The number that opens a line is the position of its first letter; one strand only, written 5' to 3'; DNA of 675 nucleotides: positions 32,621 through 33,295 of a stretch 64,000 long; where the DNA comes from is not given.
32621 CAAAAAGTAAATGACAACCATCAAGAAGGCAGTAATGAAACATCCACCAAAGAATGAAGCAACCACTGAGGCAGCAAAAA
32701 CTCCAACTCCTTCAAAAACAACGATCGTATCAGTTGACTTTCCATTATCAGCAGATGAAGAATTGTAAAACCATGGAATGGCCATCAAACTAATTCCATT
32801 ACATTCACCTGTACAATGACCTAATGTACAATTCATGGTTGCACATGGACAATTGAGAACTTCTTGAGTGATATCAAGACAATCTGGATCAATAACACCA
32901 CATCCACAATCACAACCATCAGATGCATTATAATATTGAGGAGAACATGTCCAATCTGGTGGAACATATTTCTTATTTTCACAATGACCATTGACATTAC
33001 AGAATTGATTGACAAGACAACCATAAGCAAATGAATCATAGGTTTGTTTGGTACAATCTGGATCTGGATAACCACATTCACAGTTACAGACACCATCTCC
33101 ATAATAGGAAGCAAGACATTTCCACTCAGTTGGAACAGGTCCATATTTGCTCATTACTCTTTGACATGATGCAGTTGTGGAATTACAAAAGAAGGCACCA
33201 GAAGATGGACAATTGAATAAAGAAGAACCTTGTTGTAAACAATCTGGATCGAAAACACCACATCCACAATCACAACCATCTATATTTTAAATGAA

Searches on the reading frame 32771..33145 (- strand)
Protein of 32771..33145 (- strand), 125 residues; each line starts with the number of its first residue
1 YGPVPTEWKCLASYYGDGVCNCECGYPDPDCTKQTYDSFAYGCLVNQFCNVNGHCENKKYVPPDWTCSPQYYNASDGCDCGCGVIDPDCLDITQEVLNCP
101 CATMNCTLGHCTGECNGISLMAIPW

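Call 47: predict_structure(alignment_id=A3)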
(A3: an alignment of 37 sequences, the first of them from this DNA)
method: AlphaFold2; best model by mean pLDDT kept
length: 125 residues; sequences in the alignment: 37
mean_pLDDT: 88.9   pTM: 0.57
mean pLDDT of the five models: 88.9, 88.0, 87.3, 87.2, 69.5
residues with pLDDT >= 90: 84; 70-90: 35; 50-70: 6; < 50: 0
segments of 3 or more residues with pLDDT < 50: none
pLDDT, mean of each block of 10 residues (from residue 1): 93 95 95 77 88 86 90 94 94 93 91 84 62
secondary structure, 60 per line:
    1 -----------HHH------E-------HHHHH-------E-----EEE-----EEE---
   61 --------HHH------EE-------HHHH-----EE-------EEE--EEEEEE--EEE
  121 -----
elements in order: H29-33 E47-49 E55-57 H87-90 E105-107 E110-115 E118-120

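Call 49: fold_search(model_id=the predicted structure, library=pdb)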
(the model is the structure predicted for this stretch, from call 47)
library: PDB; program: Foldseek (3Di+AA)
matches with E <= 10: 22; with E <= 0.001: 0
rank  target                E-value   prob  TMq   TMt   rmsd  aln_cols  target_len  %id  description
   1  1v28_MODEL_1_A        3.7e+00  0.11  0.14  0.64   3.1        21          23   28  Solution structure of paralytic peptide of the wild Silkmoth, Antheraea yamamai (released 2004-10-26)
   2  9l99_N                3.7e+00  0.03  0.14  0.22   9.9        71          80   21  Structure of Western equine encephalitis virus McMillan strain in complex with VLDLR LA1-2 (released 2025-06-04)
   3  8jxi_A                3.7e+00  0.02  0.13  0.03   9.5        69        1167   29  rat megalin RAP complex wingB (released 2024-06-19)
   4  8jxb_B                4.0e+00  0.05  0.14  0.02   8.5        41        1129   32  Cryo-EM structure of rat megalin wingAc (released 2024-06-19)
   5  8yw1_C                4.6e+00  0.01  0.13  0.13  11.8        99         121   16  Semliki Forest virus viron in complex with VLDLR (released 2024-12-11)
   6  8qns_D                5.2e+00  0.03  0.11  0.04   8.3        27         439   30  Crystal structure of murine AIF bound to N-terminal domain of CHCHD4 (released 2024-05-08)
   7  8jxc_A                5.2e+00  0.01  0.20  0.03  17.7       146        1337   23  rat megalin wingB (released 2024-06-19)
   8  3ssb_I                6.3e+00  0.07  0.14  0.56   7.3        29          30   28  Structure of Insect Metalloproteinase Inhibitor in Complex with Thermolysin (released 2011-09-07)
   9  2fcw_B                6.3e+00  0.02  0.15  0.21  10.0        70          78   17  Structure of a Complex Between the Pair of the LDL Receptor Ligand-Binding Modules 3-4 and the Receptor Associated Pro (released 2006-05-16)
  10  9cwm_A                6.3e+00  0.01  0.14  0.01   9.2        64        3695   19  Cryo-EM structure of human Low-density lipoprotein receptor-related protein 2 (released 2025-08-06)
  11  8d3i_A                6.7e+00  0.02  0.11  0.04   8.2        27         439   26  Crystal structure of human Apoptosis-Inducing Factor (AIF) W196A mutant complexed with quinolin-4-amine (released 2023-11-08)
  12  9qaw_A                6.7e+00  0.01  0.17  0.01  16.8       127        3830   19  CryoEM structure of the human LRP2 receptor ectodomain in complex with LRPAP1 (released 2026-03-11)
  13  5kvh_A                7.7e+00  0.01  0.14  0.05  15.0        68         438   20  Crystal structure of human apoptosis-inducing factor with W196A mutation (released 2016-11-16)
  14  8jx9_B                7.7e+00  0.01  0.14  0.04  10.7       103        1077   16  rat megalin bodyA (released 2024-06-19)
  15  8jxf_B                7.7e+00  0.01  0.14  0.04  14.6       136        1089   19  rat megalin RAP complex bodyA (released 2024-06-19)
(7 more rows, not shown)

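Call 73: fold_search(model_id=the predicted structure, library=viral)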
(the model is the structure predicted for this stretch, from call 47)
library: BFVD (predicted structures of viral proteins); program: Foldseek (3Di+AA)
matches with E <= 10: 11; with E <= 0.001: 0
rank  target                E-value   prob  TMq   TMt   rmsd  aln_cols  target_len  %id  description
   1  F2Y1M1                4.9e+00  0.10  0.17  0.18   4.3        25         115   24  (no name in the UniProt tables at hand)
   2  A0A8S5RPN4            5.2e+00  0.02  0.12  0.19   7.1        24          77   21  Uncharacterized protein [virus sp. ctrcb4]
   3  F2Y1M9                5.5e+00  0.10  0.16  0.28   3.8        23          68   26  (no name in the UniProt tables at hand)
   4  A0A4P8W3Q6            5.9e+00  0.03  0.15  0.18  10.4        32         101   28  (no name in the UniProt tables at hand)
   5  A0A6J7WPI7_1          6.7e+00  0.08  0.16  0.02   1.3        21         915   14  Intramolecular chaperone auto-processing domain containing protein [uncultured Caudovirales phage]
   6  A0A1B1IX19            8.7e+00  0.01  0.12  0.07   8.2        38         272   16  (no name in the UniProt tables at hand)
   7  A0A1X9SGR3            8.7e+00  0.01  0.10  0.13   6.3        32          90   25  (no name in the UniProt tables at hand)
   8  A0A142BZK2            8.7e+00  0.00  0.16  0.06  25.3       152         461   16  (no name in the UniProt tables at hand)
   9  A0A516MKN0            9.3e+00  0.03  0.15  0.03   6.2        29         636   10  (no name in the UniProt tables at hand)
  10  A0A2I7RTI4            1.0e+01  0.01  0.13  0.07  11.3        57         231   10  (no name in the UniProt tables at hand)
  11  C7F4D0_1              1.0e+01  0.01  0.17  0.02  14.9        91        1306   24  (no name in the UniProt tables at hand)

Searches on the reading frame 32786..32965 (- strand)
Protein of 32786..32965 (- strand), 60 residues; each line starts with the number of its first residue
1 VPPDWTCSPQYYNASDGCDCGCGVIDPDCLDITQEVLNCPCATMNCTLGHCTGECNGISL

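Call 56: find_homologous_proteins(query=A5, max_evalue=0.001)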
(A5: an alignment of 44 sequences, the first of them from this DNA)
Query A5 (44 sequences) (60 aa, profile of the alignment): 15 proteins with E <= 0.001 among 40 candidates.
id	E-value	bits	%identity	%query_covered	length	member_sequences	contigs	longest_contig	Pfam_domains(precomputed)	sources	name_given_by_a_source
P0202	5.8e-20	89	67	55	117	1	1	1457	-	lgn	-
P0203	2.9e-11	61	57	58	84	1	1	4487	-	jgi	jgi:hypothetical protein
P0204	4.5e-11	61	55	78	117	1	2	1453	-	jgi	jgi:hypothetical protein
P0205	9.9e-11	59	56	73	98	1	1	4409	-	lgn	-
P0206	1.3e-10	59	64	47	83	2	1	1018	-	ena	-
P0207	2.3e-10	58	49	88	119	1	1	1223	-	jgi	jgi:hypothetical protein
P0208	4.0e-10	58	62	48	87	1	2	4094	-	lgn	-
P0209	4.7e-10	57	52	68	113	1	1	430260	-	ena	-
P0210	4.0e-9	54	58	60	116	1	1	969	-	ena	-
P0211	9.8e-9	53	69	53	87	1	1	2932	-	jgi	jgi:hypothetical protein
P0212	6.5e-8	50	49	88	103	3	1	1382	-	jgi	jgi:hypothetical protein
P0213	2.2e-7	49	59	90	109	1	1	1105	-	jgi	-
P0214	3.0e-7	48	72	48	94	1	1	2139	-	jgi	jgi:hypothetical protein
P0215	4.2e-7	48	55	48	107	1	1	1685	-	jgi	jgi:hypothetical protein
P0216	4.7e-4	38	67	20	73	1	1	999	-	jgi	jgi:hypothetical protein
